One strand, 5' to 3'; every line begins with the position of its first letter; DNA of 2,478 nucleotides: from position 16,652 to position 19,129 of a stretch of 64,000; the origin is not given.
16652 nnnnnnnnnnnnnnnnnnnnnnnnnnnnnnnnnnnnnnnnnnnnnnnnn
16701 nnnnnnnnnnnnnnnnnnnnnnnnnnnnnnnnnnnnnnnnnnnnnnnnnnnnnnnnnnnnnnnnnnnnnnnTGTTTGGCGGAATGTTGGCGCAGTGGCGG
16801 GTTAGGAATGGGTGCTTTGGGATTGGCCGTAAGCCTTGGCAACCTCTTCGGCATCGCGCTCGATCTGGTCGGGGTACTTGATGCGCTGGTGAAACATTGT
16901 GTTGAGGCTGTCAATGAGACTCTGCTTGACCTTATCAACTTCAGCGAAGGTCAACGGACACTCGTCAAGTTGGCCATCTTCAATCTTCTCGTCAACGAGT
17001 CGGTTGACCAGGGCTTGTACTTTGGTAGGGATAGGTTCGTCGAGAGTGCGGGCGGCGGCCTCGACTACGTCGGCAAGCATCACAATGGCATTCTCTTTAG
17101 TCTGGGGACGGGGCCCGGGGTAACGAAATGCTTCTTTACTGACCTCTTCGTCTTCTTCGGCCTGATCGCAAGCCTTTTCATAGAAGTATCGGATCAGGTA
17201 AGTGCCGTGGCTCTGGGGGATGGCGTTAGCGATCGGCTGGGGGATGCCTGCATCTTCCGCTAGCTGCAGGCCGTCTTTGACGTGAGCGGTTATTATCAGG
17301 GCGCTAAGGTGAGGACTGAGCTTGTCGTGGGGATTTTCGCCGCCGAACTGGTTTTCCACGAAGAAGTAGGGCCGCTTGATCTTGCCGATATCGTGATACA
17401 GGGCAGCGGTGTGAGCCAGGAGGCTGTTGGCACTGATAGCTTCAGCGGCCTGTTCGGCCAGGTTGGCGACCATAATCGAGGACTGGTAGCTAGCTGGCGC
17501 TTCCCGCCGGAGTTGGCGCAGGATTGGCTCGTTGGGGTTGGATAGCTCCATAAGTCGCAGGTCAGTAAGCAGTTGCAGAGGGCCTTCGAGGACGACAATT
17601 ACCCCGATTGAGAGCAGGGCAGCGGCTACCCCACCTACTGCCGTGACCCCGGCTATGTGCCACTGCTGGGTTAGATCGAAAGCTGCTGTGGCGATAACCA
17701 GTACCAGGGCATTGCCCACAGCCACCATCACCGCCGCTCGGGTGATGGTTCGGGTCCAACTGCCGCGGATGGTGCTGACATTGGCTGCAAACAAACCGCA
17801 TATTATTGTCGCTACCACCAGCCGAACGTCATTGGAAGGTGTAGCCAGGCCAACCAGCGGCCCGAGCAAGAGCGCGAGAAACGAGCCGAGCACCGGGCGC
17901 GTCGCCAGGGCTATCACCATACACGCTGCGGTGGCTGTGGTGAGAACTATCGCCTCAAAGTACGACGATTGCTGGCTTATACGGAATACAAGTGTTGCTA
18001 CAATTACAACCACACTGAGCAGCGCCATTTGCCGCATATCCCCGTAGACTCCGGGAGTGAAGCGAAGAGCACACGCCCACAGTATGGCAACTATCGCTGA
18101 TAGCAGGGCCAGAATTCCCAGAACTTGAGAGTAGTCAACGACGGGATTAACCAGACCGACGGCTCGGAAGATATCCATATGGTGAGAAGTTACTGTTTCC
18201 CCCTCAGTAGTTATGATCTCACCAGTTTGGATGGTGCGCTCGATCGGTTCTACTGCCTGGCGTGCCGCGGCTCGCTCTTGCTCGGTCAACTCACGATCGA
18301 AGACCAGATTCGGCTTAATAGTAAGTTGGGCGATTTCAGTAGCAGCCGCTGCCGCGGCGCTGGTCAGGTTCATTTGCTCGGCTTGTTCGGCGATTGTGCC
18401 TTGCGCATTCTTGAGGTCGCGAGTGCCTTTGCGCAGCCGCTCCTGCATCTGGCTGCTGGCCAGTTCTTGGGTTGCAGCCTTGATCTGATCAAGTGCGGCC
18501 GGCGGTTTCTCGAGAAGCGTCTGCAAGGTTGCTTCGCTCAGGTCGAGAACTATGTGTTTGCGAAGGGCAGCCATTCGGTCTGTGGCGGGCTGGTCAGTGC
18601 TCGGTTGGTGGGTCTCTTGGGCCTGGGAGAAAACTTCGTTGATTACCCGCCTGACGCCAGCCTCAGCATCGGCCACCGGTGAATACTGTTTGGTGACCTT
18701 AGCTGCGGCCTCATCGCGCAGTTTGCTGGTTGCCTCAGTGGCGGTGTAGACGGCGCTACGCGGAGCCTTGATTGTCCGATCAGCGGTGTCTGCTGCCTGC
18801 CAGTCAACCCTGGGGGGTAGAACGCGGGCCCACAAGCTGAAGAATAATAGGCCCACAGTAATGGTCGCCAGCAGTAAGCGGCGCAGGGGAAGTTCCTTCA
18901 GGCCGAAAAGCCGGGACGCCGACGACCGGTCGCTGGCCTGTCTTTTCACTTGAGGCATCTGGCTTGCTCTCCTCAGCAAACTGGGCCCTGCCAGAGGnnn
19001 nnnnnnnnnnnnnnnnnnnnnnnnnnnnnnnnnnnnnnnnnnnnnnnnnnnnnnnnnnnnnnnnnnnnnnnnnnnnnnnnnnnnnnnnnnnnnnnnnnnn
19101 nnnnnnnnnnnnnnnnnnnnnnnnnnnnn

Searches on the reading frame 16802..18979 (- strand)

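Call 47: search_protein_families(library=pfam, proteins=[window:16802-18979:-], max_evalue=0.00001)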
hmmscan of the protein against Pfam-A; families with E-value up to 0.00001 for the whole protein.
window:16802-18979:- (725 aa): 3 families
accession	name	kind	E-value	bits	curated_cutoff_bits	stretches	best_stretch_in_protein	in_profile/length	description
PF07697.16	7TMR-HDED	-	1.2e-40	140.3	27.6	1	63-278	3-224/224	7TM-HD extracellular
PF01966.28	HD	-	5.3e-15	56.2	22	1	501-641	5-115/116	HD domain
PF07698.17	7TM-7TMR_HD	-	1.8e-08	35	29.4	1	285-472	3-190/190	7TM receptor with intracellular HD hydrolase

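Call 48: search_protein_families(library=padloc, proteins=[window:16802-18979:-], max_evalue=1e-8)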
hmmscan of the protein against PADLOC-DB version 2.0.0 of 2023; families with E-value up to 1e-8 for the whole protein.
window:16802-18979:- (725 aa): 0 families
